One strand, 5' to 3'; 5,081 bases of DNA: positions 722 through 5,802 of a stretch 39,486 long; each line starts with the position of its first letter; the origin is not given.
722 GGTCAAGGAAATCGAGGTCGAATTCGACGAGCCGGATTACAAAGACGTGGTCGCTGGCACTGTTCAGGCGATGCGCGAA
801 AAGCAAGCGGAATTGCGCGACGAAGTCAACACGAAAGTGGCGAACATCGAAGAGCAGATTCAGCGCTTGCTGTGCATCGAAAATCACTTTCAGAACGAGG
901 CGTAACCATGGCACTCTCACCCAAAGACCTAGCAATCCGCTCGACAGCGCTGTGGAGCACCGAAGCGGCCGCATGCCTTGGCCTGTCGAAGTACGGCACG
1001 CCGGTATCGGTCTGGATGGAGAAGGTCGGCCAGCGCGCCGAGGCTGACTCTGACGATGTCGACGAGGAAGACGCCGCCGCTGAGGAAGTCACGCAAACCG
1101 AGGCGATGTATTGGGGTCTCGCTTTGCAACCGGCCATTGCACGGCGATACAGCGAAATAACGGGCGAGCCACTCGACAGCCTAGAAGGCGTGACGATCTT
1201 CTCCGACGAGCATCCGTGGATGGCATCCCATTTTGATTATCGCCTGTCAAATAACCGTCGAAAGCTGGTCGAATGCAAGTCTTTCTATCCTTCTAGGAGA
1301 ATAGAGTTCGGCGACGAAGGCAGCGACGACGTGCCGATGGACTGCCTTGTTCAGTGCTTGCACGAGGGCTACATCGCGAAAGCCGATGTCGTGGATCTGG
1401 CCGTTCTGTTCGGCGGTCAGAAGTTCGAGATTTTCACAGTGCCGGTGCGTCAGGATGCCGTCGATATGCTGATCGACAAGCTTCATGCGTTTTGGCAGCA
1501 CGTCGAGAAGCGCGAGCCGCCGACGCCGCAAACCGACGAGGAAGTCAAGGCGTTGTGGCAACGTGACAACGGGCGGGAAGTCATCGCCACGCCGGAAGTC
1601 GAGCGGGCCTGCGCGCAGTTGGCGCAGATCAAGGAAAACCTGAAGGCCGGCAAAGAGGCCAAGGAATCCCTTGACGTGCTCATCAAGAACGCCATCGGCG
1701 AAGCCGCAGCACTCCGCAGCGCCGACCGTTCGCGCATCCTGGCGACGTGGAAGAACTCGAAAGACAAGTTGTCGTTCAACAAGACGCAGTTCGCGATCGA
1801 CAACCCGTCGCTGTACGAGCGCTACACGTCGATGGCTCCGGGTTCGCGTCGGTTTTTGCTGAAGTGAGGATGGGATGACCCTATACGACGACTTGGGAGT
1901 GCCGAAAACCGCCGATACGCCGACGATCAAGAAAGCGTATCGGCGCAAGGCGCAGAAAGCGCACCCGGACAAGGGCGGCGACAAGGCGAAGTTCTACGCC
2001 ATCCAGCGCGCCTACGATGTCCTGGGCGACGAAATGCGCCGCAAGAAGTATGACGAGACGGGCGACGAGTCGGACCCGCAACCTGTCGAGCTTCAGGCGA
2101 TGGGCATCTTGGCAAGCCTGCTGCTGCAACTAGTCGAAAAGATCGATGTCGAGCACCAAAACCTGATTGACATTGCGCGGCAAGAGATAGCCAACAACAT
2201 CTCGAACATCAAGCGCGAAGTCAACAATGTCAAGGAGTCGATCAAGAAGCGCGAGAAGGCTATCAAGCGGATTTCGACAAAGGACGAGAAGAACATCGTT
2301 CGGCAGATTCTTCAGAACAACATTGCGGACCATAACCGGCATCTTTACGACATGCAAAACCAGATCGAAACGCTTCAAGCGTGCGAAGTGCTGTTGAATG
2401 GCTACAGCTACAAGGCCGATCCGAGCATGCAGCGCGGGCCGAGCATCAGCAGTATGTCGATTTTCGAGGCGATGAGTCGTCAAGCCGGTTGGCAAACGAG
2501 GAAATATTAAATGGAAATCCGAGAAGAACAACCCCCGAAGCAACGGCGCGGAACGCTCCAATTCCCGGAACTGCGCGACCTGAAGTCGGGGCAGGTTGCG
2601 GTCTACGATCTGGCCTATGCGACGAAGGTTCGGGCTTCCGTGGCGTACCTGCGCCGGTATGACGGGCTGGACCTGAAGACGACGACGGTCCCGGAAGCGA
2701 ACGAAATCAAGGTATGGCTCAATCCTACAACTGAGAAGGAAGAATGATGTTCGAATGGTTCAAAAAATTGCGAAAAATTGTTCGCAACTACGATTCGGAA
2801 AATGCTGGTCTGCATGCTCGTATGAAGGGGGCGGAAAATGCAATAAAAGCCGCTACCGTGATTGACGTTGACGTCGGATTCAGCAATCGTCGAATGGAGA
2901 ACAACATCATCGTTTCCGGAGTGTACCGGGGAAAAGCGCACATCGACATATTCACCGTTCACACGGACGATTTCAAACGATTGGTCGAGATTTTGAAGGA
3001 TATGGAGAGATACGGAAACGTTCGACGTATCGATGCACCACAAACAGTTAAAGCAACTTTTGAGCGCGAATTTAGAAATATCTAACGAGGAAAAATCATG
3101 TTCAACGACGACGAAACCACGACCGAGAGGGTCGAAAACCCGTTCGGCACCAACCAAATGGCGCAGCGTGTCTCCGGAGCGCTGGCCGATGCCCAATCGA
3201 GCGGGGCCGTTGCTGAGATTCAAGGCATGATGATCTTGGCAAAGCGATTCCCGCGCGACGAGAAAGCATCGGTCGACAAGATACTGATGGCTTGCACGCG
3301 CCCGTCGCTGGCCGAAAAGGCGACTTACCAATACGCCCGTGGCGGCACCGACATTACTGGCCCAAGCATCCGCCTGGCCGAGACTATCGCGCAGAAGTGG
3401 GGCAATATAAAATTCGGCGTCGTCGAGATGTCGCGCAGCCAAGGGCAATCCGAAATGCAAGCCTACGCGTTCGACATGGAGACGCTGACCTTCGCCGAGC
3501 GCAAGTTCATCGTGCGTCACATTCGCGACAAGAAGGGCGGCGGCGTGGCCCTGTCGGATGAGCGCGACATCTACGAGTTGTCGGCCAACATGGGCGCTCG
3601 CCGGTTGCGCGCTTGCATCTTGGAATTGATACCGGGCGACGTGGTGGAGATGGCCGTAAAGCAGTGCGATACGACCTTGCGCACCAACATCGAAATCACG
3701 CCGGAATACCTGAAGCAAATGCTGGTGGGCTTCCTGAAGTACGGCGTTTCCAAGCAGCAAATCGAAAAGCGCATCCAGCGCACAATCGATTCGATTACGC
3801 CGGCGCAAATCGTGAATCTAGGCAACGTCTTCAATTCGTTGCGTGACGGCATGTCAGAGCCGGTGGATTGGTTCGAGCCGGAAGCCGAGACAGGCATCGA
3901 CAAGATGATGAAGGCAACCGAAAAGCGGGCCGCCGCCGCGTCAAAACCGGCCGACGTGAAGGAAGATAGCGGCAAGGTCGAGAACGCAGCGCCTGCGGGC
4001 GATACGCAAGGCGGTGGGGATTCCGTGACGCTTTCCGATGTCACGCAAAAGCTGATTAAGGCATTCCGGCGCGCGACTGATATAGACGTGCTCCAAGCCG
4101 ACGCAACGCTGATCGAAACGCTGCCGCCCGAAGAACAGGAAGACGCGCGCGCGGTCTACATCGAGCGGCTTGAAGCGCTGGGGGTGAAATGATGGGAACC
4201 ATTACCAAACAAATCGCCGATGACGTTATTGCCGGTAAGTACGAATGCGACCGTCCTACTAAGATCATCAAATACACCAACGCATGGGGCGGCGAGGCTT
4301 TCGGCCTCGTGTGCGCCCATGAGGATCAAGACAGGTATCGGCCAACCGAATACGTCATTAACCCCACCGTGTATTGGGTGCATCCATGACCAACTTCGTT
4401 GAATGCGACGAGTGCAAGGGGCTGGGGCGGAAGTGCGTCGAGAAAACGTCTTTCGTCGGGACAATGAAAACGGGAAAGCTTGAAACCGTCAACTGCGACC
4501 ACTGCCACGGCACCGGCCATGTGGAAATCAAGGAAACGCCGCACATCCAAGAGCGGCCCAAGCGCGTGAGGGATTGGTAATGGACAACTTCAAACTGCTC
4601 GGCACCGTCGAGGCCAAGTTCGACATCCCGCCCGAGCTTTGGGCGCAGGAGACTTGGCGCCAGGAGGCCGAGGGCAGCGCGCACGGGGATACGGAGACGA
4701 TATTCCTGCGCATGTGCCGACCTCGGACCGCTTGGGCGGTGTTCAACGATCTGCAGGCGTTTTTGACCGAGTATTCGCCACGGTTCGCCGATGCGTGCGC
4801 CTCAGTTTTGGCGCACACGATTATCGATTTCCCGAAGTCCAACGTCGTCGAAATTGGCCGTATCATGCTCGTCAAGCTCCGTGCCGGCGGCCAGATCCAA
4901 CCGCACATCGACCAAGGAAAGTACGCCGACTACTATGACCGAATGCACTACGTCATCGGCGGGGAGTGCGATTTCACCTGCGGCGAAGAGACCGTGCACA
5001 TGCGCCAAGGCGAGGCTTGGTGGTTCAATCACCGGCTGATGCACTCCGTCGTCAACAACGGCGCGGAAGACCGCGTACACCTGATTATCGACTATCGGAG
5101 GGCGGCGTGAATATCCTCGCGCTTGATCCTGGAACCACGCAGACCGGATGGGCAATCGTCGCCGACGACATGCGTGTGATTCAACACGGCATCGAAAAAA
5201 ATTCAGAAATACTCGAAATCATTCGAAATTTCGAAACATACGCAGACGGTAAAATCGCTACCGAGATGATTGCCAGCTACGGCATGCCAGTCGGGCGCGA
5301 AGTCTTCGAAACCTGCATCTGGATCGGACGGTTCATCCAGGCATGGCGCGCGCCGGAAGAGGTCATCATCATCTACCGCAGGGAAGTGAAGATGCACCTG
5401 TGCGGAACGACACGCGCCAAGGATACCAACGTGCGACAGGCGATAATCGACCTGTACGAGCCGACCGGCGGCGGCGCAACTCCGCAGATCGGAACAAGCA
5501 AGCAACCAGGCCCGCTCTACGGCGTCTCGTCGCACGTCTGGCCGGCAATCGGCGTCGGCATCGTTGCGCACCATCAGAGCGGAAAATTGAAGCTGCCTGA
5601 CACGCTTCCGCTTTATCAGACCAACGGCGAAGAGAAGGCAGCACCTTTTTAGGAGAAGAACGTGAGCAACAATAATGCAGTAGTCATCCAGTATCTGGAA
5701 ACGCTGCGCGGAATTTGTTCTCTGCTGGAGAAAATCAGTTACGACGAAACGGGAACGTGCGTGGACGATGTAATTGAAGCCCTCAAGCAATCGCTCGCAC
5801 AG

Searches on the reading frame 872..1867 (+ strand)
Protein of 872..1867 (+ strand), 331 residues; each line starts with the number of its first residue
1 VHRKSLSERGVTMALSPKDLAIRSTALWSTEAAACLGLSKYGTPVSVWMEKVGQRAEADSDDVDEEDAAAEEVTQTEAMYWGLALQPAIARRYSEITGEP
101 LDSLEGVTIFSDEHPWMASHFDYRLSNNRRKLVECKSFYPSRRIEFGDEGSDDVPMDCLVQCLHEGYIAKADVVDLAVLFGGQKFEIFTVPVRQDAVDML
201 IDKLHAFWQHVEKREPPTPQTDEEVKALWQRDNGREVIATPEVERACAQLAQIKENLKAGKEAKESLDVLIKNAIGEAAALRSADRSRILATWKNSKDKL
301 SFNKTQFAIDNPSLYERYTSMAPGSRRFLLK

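Call 32: search_protein_families(library=phrogs, proteins=[window:872-1867:+], max_evalue=0.001)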
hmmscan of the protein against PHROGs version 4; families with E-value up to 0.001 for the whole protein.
window:872-1867:+ (331 aa): 1 family
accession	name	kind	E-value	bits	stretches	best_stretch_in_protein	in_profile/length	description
phrog_434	-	DNA, RNA and nucleotide metabolism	1.2e-61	209.9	1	16-330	57-361/372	RecE-like recombination exonuclease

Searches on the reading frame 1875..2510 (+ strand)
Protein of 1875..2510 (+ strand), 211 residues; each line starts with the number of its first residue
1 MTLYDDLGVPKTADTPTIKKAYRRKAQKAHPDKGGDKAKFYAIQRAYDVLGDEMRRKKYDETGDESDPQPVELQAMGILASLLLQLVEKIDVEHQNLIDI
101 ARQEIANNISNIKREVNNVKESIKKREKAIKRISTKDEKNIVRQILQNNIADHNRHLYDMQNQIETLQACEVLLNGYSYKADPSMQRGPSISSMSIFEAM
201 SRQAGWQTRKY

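Call 32: search_protein_families(library=phrogs, proteins=[window:1875-2510:+], max_evalue=0.001)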
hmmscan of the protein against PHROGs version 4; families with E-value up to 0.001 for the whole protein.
window:1875-2510:+ (211 aa): 7 families
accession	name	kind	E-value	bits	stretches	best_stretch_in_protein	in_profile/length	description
phrog_14336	-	unknown function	3.2e-18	67.2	1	3-66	6-72/363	-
phrog_9210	-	unknown function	7.1e-09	36.6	1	7-54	155-203/204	-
phrog_13942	-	unknown function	6.3e-08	33.3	1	7-51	21-65/336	-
phrog_15863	-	unknown function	1e-06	29.3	1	17-65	158-208/312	-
phrog_2778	-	unknown function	1.7e-06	29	1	4-64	38-100/239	-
phrog_11153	-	unknown function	2.5e-06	28.4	1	2-61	6-68/337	-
phrog_31004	-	unknown function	1e-05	26.8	1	1-56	1-60/156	-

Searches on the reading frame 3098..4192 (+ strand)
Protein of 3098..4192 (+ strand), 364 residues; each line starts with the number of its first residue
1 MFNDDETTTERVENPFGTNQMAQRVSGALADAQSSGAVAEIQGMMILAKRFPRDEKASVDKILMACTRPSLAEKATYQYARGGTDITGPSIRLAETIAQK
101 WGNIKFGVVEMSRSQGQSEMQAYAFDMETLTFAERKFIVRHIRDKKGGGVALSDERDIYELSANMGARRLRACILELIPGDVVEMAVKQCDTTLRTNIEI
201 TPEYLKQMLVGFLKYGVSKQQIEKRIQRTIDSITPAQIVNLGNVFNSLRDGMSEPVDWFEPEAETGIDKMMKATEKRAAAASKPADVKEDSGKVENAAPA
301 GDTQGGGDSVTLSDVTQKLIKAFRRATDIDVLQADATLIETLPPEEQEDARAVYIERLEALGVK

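Call 32: search_protein_families(library=phrogs, proteins=[window:3098-4192:+], max_evalue=0.001)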
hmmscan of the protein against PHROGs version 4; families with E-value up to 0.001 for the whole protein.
window:3098-4192:+ (364 aa): 1 family
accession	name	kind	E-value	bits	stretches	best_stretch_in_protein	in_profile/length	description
phrog_3657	-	unknown function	1.6e-93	313.9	1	12-283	5-277/289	-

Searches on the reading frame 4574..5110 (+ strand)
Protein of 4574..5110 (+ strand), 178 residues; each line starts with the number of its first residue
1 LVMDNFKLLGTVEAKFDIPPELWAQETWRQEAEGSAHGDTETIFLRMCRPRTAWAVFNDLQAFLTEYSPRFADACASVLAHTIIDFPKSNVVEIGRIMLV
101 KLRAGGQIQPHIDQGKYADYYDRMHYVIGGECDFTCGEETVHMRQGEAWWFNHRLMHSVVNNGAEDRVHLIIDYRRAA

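Call 32: search_protein_families(library=phrogs, proteins=[window:4574-5110:+], max_evalue=0.001)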
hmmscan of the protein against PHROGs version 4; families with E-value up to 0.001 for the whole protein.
window:4574-5110:+ (178 aa): 1 family
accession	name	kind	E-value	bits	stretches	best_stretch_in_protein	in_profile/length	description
phrog_32420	-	unknown function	1.8e-11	45.4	1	92-174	93-175/180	-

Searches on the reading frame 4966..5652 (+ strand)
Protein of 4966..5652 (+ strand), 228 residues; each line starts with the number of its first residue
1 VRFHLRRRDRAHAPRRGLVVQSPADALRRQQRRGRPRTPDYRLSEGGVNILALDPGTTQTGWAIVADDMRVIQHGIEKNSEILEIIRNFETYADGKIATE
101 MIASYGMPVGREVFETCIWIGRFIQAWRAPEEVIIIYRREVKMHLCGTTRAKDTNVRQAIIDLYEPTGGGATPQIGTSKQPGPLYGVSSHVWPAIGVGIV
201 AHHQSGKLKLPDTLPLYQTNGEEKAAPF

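Call 32: search_protein_families(library=phrogs, proteins=[window:4966-5652:+], max_evalue=0.001)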
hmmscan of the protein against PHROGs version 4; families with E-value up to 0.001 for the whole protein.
window:4966-5652:+ (228 aa): 3 families
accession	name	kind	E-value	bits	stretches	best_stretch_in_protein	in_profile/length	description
phrog_1770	-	DNA, RNA and nucleotide metabolism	9e-15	56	1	50-205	6-149/158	Holliday junction resolvase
phrog_159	-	DNA, RNA and nucleotide metabolism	2.9e-06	27.5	1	39-216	79-261/330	RuvC-like Holliday junction resolvase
phrog_1981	-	unknown function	0.00017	22.3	1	28-134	7-99/217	-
